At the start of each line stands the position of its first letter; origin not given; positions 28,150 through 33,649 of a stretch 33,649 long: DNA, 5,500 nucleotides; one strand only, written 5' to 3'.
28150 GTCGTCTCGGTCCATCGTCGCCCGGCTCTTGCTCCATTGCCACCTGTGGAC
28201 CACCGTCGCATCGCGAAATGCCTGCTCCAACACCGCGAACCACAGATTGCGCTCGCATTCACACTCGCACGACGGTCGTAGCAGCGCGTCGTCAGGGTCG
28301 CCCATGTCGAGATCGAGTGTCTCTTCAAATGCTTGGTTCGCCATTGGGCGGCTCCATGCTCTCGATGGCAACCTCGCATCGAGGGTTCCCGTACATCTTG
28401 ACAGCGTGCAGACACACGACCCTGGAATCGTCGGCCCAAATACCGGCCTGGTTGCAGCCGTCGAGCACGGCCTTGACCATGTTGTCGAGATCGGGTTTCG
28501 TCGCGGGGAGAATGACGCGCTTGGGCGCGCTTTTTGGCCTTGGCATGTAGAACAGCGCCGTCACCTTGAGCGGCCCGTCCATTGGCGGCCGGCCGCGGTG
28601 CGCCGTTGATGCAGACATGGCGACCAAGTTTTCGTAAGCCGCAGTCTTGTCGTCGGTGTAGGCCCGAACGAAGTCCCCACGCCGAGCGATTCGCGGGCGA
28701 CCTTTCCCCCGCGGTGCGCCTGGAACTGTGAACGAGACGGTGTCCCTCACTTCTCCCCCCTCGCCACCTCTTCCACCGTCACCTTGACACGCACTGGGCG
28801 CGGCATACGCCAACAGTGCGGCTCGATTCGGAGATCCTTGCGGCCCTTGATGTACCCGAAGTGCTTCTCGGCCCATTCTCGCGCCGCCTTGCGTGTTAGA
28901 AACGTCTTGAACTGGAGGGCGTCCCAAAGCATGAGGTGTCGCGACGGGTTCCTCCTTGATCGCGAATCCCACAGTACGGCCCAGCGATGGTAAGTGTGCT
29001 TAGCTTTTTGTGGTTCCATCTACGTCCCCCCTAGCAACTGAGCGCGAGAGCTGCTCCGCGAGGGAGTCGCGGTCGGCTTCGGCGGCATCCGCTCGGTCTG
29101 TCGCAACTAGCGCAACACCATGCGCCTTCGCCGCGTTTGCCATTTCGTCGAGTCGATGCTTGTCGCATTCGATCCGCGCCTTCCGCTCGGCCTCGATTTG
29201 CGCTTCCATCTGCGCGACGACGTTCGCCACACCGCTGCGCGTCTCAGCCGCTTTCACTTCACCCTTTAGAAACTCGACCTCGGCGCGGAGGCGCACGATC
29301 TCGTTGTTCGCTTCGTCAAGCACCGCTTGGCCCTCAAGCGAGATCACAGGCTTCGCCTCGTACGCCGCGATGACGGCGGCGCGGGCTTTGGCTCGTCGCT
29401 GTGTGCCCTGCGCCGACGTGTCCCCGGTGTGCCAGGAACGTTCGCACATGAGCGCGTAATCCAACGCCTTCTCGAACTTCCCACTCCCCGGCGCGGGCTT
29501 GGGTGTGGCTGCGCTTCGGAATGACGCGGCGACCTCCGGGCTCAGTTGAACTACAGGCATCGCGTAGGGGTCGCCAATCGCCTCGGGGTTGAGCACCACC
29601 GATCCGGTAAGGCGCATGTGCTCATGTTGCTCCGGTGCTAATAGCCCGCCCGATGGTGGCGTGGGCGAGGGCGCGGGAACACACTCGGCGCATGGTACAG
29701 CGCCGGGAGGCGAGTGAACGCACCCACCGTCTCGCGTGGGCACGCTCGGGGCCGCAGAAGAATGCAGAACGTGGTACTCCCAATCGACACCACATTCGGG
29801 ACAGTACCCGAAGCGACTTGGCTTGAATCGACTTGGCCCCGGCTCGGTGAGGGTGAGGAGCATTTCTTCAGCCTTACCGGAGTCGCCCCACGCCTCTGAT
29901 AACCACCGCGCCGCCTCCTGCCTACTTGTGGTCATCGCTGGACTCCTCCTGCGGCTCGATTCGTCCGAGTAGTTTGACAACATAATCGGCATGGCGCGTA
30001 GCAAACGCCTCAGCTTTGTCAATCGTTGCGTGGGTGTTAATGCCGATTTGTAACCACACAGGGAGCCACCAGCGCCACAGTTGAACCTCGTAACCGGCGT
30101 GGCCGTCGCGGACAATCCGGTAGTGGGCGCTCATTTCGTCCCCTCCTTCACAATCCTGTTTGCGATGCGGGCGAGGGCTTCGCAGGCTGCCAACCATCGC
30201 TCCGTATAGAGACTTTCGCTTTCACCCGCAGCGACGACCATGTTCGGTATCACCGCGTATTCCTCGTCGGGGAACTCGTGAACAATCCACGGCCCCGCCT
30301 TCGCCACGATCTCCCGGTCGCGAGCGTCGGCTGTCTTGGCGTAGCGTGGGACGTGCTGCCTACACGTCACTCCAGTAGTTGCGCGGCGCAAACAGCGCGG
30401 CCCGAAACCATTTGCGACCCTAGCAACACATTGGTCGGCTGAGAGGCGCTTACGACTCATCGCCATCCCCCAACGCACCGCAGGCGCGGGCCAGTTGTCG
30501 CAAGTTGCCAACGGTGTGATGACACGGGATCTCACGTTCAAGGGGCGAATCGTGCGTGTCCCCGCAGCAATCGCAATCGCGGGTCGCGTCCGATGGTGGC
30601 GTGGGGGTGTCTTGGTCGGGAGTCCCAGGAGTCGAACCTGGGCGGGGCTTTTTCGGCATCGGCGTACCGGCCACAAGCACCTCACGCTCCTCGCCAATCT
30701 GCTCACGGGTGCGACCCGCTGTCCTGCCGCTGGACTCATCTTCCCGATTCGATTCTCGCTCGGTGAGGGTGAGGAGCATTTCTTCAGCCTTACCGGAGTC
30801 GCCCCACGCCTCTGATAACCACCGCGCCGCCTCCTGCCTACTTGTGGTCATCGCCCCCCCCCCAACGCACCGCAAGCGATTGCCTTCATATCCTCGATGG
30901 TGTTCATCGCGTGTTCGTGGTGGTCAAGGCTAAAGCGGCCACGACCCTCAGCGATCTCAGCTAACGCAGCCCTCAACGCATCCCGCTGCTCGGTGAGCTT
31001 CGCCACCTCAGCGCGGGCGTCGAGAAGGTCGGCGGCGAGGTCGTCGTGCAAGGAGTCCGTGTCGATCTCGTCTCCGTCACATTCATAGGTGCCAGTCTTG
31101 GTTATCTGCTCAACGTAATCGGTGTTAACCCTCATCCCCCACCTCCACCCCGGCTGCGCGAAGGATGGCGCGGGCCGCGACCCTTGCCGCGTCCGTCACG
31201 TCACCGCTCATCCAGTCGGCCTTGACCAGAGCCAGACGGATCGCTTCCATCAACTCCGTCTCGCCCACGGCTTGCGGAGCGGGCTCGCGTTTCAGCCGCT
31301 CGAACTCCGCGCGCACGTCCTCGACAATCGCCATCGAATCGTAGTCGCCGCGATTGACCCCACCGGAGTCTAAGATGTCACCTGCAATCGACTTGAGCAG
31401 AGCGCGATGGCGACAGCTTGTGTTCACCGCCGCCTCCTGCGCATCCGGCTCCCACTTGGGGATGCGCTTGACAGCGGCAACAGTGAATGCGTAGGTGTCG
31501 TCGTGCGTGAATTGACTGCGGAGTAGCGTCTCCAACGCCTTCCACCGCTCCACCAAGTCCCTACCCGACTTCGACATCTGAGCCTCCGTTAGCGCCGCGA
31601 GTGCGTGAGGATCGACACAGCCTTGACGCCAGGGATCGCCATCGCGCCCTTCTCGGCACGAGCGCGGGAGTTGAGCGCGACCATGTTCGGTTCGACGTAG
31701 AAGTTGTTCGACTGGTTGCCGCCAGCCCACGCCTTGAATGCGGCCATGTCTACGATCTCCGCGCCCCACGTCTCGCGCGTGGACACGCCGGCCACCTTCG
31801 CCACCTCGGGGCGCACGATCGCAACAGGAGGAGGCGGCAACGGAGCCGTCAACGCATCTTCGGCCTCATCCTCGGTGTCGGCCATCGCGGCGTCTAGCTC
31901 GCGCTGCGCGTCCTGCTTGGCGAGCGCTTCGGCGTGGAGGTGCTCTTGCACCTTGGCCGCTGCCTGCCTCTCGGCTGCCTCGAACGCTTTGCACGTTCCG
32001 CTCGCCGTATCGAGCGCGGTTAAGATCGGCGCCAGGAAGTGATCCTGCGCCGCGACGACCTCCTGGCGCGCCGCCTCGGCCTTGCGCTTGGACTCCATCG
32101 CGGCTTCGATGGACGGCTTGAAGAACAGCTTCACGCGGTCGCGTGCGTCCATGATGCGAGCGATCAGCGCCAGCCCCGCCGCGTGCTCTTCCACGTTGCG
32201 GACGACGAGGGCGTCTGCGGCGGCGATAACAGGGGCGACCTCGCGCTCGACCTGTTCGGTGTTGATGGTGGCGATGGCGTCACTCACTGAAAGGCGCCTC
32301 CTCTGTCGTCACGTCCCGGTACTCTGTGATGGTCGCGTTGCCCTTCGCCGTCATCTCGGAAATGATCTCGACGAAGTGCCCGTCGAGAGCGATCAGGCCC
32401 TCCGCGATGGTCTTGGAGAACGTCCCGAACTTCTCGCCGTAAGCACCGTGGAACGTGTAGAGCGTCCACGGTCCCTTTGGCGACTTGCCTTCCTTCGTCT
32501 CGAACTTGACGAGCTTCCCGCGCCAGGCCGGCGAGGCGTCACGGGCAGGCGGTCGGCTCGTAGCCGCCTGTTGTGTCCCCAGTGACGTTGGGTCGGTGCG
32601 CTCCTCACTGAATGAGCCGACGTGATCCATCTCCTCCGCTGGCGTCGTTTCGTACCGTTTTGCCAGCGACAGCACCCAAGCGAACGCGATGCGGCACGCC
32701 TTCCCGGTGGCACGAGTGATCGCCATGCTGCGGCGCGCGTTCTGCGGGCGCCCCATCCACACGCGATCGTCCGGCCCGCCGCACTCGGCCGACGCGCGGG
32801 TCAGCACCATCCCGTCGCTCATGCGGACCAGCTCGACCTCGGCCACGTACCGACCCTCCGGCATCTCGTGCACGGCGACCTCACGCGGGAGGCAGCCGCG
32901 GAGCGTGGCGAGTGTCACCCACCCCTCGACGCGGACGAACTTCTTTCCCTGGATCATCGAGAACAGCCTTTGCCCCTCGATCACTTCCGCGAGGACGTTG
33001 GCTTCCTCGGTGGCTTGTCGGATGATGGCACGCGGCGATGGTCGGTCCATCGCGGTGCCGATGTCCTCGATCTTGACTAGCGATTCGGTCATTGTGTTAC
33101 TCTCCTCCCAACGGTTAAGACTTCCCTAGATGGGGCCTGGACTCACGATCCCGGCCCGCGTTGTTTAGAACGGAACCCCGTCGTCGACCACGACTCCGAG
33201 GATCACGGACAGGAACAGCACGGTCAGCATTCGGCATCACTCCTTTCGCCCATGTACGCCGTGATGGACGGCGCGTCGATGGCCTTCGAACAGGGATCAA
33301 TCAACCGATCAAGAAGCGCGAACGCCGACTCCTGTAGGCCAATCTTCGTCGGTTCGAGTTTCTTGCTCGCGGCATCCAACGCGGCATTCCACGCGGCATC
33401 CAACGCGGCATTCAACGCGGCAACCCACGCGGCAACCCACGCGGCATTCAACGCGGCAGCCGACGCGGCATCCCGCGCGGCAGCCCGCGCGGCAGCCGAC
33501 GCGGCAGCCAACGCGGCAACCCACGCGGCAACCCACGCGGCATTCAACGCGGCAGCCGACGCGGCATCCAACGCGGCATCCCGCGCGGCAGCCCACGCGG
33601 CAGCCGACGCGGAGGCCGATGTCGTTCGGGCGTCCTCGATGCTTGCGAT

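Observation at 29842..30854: Perfect 97-bp direct repeat gives two otherwise unrelated genes an identical 31-aa N-terminal leader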

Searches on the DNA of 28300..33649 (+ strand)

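Call 11: search_dna_similar(query=window:28300-33649:+, collection=phages, mode=distant)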
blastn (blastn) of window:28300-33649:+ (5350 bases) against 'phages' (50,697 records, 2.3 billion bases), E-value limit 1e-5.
Records with a match: 2; places in all: 2; records where one place covers at least 80% of the query: 0.
Best place of each record, by identity: 60-80% 2.
By first word of the organism name: Erwinia 2.
By host as written in the record: - 2.
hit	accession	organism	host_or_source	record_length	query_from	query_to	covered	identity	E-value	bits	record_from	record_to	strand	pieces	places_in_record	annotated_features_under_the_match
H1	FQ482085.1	Erwinia phage phiEt88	-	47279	5169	5311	3%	76.9%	1e-20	110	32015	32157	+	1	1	hypothetical protein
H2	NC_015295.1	Erwinia phage phiEt88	-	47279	5169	5311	3%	76.9%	1e-20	110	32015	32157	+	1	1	hypothetical protein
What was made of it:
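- Tried and rejected: None in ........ (call 11).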

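Call 74: build_rna_model(alignment_id=A5, structure=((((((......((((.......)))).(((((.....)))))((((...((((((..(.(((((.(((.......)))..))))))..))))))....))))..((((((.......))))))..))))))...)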
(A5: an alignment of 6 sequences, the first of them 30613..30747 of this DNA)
Model R1 built from alignment A5 (6 sequences, 135 columns); structure: as given.
model positions 133; base pairs 39; branch points 3; effective number of sequences 0.72; information 0.59 bits per position. Calibrated on 0.2 Mb of random sequence (short: E-values are rough).
structure used (alignment columns):
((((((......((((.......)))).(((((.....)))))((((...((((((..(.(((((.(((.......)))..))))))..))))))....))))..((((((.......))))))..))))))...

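Call 76: search_with_rna_model(model_id=R1, sources=[window, L001, L002, L003, L004, L005, L007, L008, L009, L010], max_evalue=10)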
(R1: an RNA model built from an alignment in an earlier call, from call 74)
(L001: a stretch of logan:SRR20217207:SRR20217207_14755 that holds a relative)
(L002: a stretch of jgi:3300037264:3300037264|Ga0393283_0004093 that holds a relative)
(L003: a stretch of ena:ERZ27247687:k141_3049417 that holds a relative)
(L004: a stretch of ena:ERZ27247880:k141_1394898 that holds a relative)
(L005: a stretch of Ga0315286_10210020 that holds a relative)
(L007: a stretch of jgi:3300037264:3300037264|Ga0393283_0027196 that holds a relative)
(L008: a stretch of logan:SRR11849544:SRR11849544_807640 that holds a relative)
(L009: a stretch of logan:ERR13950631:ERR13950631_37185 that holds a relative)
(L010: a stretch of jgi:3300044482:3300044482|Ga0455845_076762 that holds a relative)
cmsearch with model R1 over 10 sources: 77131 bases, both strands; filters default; matches with E-value up to 10: 10.
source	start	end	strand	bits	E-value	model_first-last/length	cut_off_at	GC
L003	257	389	+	166.1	1.7e-38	1-133/133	no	0.66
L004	1525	1657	+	166.1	1.7e-38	1-133/133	no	0.66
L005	652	784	+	165.2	2.9e-38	1-133/133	no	0.67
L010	276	408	+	164.5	4.2e-38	1-133/133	no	0.65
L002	7372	7504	+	161.3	2.6e-37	1-133/133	no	0.68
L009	1271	1403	+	158.8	1e-36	1-133/133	no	0.65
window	30614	30746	-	149.5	1.9e-34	1-133/133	no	0.67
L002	4933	4979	-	9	2.5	50-98/133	no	0.64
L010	378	397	-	7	7.8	1-133/133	no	0.7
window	16481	16515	+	6.7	9.3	55-89/133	no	0.74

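Call 77: search_with_rna_model(model_id=R1, source=window, start=28500, end=31500, filters=off, max_evalue=10)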
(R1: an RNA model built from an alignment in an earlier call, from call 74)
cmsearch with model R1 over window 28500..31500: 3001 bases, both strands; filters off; matches with E-value up to 10: 43.
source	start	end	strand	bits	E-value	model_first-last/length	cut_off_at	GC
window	30614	30746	-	149.5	7.4e-36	1-133/133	no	0.67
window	29042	29182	+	6.9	0.32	1-133/133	no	0.65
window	29793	29811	-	5.8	0.6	1-133/133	no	0.58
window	30267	30300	-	4.5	1.2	56-88/133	no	0.65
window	28690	28712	-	4.4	1.3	1-133/133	no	0.74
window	29305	29341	-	4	1.6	1-133/133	no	0.59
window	30625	30644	+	3.9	1.7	1-133/133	no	0.7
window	31166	31191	-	3.9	1.7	1-133/133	no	0.85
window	29703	29845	+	3.8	1.8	1-133/133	no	0.64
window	28582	28596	-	3.5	2.2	1-133/133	no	0.87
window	30268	30300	+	3.1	2.7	1-133/133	no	0.67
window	28734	28779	-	2.9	3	1-133/133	no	0.65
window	30379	30394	+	2.9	3.1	1-133/133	no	0.62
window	28795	28884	-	2.8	3.1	1-133/133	no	0.63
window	29715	29737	-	2.4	3.9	1-133/133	no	0.65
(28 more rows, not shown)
